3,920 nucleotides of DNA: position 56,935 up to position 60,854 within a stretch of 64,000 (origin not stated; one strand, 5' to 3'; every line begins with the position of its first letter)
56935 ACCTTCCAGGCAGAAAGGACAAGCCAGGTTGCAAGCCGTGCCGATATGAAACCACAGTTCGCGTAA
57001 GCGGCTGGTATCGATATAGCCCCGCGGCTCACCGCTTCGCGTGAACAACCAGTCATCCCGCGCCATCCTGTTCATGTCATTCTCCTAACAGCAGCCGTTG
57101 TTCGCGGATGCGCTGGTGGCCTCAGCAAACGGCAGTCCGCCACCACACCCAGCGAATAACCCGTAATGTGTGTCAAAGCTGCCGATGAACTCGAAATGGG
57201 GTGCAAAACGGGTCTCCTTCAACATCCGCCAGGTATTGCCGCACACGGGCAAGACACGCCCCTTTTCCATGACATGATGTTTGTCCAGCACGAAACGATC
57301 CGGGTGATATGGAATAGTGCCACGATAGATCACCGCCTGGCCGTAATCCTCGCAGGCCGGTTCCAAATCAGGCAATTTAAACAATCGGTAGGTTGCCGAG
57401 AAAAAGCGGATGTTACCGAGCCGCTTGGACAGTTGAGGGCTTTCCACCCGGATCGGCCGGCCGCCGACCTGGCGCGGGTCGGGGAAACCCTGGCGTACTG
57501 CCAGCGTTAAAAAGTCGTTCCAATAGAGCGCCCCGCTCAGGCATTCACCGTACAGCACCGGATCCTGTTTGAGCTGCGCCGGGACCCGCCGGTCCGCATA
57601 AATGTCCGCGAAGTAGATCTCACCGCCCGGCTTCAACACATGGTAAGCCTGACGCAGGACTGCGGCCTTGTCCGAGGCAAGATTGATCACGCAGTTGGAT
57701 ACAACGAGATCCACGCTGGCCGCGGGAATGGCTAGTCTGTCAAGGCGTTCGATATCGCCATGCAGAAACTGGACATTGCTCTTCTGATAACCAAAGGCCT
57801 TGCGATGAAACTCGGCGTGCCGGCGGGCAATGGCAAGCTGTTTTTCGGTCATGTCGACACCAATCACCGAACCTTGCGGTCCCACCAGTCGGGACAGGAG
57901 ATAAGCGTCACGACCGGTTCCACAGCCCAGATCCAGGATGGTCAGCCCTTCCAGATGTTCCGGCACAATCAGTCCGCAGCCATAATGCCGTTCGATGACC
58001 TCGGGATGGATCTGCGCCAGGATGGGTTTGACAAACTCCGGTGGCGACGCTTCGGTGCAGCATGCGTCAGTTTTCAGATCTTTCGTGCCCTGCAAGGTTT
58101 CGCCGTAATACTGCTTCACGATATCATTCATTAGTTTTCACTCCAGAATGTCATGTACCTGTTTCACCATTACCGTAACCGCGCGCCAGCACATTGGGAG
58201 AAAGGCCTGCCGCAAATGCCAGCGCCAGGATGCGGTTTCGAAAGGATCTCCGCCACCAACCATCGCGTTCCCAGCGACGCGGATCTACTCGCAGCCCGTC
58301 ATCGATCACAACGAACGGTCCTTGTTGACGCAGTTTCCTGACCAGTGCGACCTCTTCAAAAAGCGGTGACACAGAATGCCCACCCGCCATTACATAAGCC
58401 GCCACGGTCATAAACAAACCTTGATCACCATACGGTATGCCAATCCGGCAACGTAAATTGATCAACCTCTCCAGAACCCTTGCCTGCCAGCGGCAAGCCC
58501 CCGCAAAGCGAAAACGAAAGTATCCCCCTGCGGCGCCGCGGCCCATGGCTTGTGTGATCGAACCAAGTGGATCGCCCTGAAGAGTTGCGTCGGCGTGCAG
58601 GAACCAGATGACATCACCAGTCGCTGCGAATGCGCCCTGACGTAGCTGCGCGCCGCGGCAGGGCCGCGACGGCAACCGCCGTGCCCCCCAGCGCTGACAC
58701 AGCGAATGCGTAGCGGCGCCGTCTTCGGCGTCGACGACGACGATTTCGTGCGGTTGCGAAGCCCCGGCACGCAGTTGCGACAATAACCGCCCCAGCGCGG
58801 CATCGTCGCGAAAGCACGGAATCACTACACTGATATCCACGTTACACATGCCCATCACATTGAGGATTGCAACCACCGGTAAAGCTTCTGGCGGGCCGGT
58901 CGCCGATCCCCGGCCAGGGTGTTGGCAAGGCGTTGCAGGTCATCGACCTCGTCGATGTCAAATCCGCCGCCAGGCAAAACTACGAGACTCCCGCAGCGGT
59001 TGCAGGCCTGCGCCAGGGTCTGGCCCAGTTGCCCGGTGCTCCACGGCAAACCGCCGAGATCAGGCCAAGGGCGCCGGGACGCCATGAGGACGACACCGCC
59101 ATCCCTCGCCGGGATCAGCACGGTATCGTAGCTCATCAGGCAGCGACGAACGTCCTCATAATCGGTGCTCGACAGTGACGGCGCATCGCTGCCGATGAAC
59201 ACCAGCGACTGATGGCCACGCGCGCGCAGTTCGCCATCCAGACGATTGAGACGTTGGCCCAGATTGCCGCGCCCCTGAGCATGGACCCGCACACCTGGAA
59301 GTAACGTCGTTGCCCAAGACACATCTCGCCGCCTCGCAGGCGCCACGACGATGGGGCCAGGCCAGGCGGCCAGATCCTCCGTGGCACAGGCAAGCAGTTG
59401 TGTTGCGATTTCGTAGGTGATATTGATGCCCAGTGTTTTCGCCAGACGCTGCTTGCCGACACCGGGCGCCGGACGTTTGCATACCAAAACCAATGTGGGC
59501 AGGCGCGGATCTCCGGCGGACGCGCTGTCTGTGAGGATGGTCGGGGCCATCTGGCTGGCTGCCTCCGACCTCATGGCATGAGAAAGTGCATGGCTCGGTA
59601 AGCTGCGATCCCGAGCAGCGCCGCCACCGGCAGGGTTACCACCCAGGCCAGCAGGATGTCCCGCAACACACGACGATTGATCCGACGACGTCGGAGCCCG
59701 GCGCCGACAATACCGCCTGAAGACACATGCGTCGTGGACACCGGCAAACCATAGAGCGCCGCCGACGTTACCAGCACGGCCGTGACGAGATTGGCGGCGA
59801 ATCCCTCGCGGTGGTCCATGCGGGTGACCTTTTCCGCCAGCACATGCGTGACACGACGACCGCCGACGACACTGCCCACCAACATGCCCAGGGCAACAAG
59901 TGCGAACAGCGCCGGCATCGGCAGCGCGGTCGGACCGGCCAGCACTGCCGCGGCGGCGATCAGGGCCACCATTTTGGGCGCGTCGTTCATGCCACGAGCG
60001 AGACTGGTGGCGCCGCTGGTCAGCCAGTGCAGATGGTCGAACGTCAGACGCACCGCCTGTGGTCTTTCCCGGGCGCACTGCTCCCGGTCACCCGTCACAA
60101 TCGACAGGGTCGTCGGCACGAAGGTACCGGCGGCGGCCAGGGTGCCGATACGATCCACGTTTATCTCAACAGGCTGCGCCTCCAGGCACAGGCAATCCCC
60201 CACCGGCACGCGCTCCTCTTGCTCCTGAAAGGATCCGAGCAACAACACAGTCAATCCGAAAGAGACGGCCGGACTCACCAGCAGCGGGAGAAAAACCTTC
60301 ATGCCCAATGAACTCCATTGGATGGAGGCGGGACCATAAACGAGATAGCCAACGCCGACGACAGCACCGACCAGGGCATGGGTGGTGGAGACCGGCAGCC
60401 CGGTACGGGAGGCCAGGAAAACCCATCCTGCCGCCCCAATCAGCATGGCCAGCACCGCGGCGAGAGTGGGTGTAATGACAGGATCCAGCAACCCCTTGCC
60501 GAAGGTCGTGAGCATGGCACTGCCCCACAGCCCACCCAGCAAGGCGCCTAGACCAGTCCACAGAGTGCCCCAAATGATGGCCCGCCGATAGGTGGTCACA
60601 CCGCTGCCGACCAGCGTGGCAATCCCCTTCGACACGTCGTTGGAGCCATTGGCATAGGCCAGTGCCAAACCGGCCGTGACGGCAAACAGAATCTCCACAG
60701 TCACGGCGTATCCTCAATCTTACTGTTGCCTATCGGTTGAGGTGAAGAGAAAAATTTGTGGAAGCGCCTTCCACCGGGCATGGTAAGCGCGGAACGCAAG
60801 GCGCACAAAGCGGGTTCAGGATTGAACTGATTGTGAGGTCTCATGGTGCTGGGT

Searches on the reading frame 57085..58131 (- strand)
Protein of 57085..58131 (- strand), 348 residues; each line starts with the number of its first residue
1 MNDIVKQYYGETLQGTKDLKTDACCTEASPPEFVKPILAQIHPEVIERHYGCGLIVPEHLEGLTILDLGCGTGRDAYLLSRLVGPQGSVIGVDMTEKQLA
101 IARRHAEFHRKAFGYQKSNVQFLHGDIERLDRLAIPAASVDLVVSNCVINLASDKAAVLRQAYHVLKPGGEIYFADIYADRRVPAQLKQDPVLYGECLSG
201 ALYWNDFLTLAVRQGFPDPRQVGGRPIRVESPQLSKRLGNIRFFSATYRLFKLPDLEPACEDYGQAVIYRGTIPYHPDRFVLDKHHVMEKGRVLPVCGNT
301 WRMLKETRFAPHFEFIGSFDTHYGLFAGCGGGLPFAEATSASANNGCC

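Call 3: search_protein_families(library=pfam, proteins=[window:57085-58131:-])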
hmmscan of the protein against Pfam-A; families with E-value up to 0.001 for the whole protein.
window:57085-58131:- (348 aa): 11 families
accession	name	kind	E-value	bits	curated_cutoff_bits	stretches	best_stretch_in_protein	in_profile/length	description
PF13847.12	Methyltransf_31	-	5.5e-33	114.1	27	1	61-211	3-141/145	Methyltransferase domain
PF13649.12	Methyltransf_25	-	1.3e-20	74.3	27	1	65-170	1-97/97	Methyltransferase domain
PF08241.18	Methyltransf_11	-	4.5e-19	69.3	21.2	1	66-174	1-95/95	Methyltransferase domain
PF08242.18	Methyltransf_12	-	2.8e-15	57.3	30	1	66-171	1-97/98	Methyltransferase domain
PF01209.24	Ubie_methyltran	-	7e-15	55.5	20.1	1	59-174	45-151/233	ubiE/COQ5 methyltransferase family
PF13489.12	Methyltransf_23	-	2e-11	44.3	27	1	57-189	18-131/164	Methyltransferase domain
PF01135.25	PCMT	-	2.6e-06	27.8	20.3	1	62-126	74-132/210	Protein-L-isoaspartate(D-aspartate) O-methyltransferase (PCMT)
PF01728.25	FtsJ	-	2.9e-06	27.8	24.1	1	61-153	21-105/181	FtsJ-like methyltransferase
PF05175.20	MTS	-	0.00049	20.2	23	1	63-174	33-138/170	Methyltransferase small domain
PF05148.21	Methyltransf_8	-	0.0006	20.2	27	0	101-178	86-160/219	Hypothetical methyltransferase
PF20922.3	Anamorsin_N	-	0.0007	19.8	27.1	0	126-179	38-92/163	Anamorsin, N-terminal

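Call 4: search_protein_families(library=ncbifam, proteins=[window:57085-58131:-])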
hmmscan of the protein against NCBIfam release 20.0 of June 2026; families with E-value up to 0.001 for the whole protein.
window:57085-58131:- (348 aa): 40 families (the best 25 are shown)
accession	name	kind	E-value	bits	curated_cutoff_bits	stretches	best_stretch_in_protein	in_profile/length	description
NF008823.0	PRK11873.1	subfamily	2.3e-48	165.1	263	1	2-221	8-228/272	arsenite methyltransferase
NF040538.1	methyl_ArsM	equivalog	2e-43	148.9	500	2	135-294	167-317/356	arsinothricin biosynthesis methyltransferase ArsM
NF038099.1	AsSugarArsM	exception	1e-30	107.1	400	1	17-307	15-301/321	arsenosugar biosynthesis arsenite methyltransferase ArsM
NF047649.1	MTase_UXPK_star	exception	9.2e-30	103.6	460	1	35-216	49-223/283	methyltransferase/UXPK-star double selenoprotein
NF041537.1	ArsM_AhpD_UU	exception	1.9e-29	102.5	510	1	58-223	73-229/345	arsenite methyltransferase/AhpD domain selenoprotein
NF041536.1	ArsM_DUF2284_UU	exception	4.7e-26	91.2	575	1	55-222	70-228/459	arsenite methyltransferase/DUF2284 domain selenoprotein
NF045667.1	MTase_DVU1556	equivalog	1.5e-19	70.3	155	1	61-216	22-160/213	DVU_1556 family methyltransferase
TIGR02072.1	BioC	equivalog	9.8e-17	61.6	184.95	1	60-178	33-136/244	malonyl-ACP O-methyltransferase BioC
NF040539.1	AST_met_ArsM_2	exception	9e-16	58.5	240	1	64-218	59-207/262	putative arsinothricin biosynthesis methyltransferase ArsM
NF043040.1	corrin_prot_MT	hypoth_equivalog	3.5e-14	52.7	180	1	61-183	41-156/216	corrinoid protein-associated methyltransferase CpaM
NF001244.0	PRK00216.1-5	equivalog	3.6e-13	49.4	216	1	62-182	49-161/236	bifunctional demethylmenaquinone methyltransferase/2-methoxy-6-polyprenyl-1,4-benzoquinol methylase UbiE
TIGR01983.1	UbiG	equivalog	1.3e-12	47.5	102.95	1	49-178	45-155/228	bifunctional 2-polyprenyl-6-hydroxyphenol methylase/3-demethylubiquinol 3-O-methyltransferase UbiG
TIGR02752.1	MenG_heptapren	equivalog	1.4e-11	44.3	419.85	1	61-173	45-148/231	demethylmenaquinone methyltransferase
NF001243.0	PRK00216.1-4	equivalog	7.1e-11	41.9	235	1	61-173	47-150/237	demethylmenaquinone methyltransferase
TIGR01934.1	MenG_MenH_UbiE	subfamily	8.1e-11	41.6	158.35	1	61-178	39-145/223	ubiquinone/menaquinone biosynthesis methyltransferase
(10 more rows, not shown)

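Call 41: search_solved_structures(query=window:57085-58131:-, show_alignments=2, max_evalue=0.00001)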
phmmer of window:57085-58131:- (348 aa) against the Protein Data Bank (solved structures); distinct sequences matched with E-value up to 0.00001: 13.
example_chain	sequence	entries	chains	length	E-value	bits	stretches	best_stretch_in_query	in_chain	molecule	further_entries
5evj_A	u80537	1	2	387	3.9e-108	364.6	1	4-343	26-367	Arsenite methyltransferase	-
4kw7_A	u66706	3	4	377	6.6e-90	304.7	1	2-327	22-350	Arsenic methyltransferase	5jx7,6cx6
4fr0_A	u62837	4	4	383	7e-90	304.6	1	2-327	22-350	Arsenic methyltransferase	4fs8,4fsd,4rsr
5eg5_A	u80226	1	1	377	1.2e-88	300.6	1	2-327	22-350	Arsenic methyltransferase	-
8xt7_A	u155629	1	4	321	1e-79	271.1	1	31-314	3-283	Arsenite methyltransferase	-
5wp5_A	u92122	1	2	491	9.3e-14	54.2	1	54-196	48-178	Phosphomethylethanolamine N-methyltransferase 2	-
5wp4_A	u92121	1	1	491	4.2e-11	45.4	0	60-196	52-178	Phosphoethanolamine N-methyltransferase 1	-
5mgz_A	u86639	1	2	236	7.4e-08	34.8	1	60-173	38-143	8-demethylnovobiocic acid C(8)-methyltransferase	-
3bkw_A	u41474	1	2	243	4.7e-07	32.1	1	57-184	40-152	S-adenosylmethionine dependent methyltransferase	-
5f8c_A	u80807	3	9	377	3.8e-06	29.1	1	57-183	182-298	Methyltransferase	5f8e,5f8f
6uv6_A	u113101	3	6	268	4.4e-06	28.9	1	64-178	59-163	D-glucose O-methyltransferase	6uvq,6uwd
5gm1_A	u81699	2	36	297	9.2e-06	27.9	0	61-176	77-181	O-methylransferase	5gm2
5m58_A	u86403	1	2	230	9.4e-06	27.9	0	60-173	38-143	C-methyltransferase CouO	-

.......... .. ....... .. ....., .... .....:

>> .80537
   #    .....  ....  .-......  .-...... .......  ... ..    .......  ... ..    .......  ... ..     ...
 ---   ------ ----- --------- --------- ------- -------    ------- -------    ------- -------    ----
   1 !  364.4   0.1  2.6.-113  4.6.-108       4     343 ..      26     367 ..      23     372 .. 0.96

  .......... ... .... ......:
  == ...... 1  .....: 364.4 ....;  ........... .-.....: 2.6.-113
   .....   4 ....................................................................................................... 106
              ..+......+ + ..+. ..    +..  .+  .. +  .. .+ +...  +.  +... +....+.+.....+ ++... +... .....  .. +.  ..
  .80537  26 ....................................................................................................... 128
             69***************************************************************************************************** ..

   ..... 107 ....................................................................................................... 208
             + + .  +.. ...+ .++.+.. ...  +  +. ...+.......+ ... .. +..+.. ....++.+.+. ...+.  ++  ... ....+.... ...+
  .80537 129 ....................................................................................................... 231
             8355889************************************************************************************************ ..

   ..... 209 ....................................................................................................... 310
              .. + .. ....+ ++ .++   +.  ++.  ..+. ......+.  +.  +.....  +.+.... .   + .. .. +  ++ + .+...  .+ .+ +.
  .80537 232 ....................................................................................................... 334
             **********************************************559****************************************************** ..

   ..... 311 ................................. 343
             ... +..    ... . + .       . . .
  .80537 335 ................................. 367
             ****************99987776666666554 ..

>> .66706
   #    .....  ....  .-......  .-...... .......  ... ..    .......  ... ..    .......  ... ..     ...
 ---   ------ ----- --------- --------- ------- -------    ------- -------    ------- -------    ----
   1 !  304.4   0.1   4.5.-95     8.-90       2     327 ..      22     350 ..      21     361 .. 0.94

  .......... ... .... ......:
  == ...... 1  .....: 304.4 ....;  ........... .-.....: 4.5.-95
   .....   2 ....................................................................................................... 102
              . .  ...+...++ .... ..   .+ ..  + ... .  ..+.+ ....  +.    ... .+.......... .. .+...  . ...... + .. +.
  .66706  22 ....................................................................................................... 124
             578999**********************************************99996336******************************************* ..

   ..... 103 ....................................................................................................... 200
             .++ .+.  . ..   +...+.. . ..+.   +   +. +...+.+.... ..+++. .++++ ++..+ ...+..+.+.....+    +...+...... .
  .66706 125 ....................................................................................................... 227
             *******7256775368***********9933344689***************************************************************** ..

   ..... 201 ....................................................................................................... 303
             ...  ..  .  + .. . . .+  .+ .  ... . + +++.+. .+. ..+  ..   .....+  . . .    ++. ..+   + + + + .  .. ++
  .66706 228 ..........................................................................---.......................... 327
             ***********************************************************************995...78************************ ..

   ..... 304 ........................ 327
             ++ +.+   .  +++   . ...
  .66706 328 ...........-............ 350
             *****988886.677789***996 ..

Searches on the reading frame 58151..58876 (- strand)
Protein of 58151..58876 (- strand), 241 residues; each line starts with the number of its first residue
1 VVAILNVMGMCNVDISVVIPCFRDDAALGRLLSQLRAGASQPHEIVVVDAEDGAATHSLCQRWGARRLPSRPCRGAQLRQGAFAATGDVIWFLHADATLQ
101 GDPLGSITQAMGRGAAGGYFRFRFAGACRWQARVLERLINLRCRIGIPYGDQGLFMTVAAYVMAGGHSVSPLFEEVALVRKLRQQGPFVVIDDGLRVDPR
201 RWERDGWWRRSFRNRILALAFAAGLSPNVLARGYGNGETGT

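Call 3: search_protein_families(library=pfam, proteins=[window:58151-58876:-])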
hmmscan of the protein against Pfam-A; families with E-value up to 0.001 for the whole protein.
window:58151-58876:- (241 aa): 2 families
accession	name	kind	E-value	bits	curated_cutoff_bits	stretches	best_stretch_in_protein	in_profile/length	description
PF00535.33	Glycos_transf_2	-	2.9e-10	40.8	23.3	1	16-126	1-119/168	Glycosyl transferase family 2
PF13641.12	Glyco_tranf_2_3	-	4.6e-05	24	27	1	15-113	3-112/230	Glycosyltransferase like family 2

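Call 4: search_protein_families(library=ncbifam, proteins=[window:58151-58876:-])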
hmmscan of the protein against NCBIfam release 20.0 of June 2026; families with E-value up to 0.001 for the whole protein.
window:58151-58876:- (241 aa): 2 families
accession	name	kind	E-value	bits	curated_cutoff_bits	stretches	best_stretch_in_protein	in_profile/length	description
TIGR04283.1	glyco_like_mftF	equivalog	2.5e-52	177.7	182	1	15-234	1-221/221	TIGR04283 family arsenosugar biosynthesis glycosyltransferase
NF010496.0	PRK13915.1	equivalog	1.4e-06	27.6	262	1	13-97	31-127/307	glucosyl-3-phosphoglycerate synthase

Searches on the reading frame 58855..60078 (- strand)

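Call 3: search_protein_families(library=pfam, proteins=[window:58855-60078:-])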
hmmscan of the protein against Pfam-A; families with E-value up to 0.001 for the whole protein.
window:58855-60078:- (407 aa): 1 family
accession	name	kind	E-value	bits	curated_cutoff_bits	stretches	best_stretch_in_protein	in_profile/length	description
PF09837.15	DUF2064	-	9.1e-17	61.5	25.8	1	239-348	11-120/120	Uncharacterized protein conserved in bacteria (DUF2064)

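Call 4: search_protein_families(library=ncbifam, proteins=[window:58855-60078:-])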
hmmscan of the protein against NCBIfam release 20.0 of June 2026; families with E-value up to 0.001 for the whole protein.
window:58855-60078:- (407 aa): 2 families
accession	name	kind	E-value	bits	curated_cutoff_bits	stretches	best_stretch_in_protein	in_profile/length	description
TIGR04282.1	glyco_like_cofC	hypoth_equivalog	5.2e-30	104.6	134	1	196-381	1-189/189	TIGR04282 family arsenosugar biosynthesis glycosyltransferase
TIGR03552.1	F420_cofC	equivalog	1.5e-06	27.9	105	1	209-388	13-191/196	2-phospho-L-lactate guanylyltransferase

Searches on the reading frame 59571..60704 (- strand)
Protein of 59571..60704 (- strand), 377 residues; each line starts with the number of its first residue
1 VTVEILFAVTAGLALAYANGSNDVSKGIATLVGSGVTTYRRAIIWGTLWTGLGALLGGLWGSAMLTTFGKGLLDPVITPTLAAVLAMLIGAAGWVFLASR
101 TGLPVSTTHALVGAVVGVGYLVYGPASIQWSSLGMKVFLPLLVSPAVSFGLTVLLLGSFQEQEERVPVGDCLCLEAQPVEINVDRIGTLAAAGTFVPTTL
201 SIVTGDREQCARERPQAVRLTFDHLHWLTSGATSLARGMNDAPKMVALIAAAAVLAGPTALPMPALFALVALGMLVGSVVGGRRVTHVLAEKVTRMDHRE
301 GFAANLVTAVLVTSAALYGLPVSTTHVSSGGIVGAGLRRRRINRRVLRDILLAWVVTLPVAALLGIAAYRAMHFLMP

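Call 3: search_protein_families(library=pfam, proteins=[window:59571-60704:-])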
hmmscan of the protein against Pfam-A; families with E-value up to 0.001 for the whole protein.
window:59571-60704:- (377 aa): 2 families
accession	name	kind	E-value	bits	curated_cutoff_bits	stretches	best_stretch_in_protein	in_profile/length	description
PF01384.25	PHO4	-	2e-74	251.1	33.7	1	19-365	1-350/350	Phosphate transporter family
PF09339.16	HTH_IclR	-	0.001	19.3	22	0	97-123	24-50/52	IclR helix-turn-helix domain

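Call 4: search_protein_families(library=ncbifam, proteins=[window:59571-60704:-])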
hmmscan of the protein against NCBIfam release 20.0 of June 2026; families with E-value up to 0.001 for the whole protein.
window:59571-60704:- (377 aa): 2 families
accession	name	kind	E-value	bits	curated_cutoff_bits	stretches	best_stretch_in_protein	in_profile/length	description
NF053884.1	SulfPermCysPBac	equivalog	1.1e-26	93.6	400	3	232-364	178-306/354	sulfate permease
NF033774.1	phos_trans_PitA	exception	1.7e-22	79.7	800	2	269-369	388-491/498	inorganic phosphate transporter PitA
